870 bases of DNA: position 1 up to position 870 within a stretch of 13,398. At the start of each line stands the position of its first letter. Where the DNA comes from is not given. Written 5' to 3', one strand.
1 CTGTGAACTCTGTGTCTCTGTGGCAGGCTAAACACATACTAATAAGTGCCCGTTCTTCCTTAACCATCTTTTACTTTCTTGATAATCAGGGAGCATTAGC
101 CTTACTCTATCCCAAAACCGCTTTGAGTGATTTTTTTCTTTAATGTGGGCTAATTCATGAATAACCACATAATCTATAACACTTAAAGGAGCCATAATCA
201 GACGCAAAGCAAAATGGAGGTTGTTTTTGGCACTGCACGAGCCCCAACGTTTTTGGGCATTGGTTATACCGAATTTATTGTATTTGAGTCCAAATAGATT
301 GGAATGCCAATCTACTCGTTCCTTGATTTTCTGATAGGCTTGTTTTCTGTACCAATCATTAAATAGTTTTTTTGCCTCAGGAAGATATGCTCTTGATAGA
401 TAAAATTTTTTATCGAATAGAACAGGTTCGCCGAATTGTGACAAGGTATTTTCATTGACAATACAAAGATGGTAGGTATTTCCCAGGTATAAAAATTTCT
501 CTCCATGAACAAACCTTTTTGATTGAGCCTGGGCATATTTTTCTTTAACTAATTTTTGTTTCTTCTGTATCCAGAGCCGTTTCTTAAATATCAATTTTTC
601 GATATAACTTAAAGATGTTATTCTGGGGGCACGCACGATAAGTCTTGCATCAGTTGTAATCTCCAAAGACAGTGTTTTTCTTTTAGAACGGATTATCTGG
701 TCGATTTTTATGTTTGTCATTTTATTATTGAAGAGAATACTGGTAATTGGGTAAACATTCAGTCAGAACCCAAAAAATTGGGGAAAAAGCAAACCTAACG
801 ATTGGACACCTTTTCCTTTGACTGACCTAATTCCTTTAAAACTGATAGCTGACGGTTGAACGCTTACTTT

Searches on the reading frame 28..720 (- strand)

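Call 5: search_protein_families(library=pfam, proteins=[window:28-720:-], max_evalue=0.01)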
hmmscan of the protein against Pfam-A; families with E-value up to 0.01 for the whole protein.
window:28-720:- (230 aa): 2 families
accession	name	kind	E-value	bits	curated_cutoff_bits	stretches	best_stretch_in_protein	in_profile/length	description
PF01863.23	YgjP-like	-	3.4e-57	194.2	26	1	15-222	1-206/207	YgjP-like, metallopeptidase domain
PF08325.16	WLM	-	0.0028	18.2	26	1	180-209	81-110/190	WLM domain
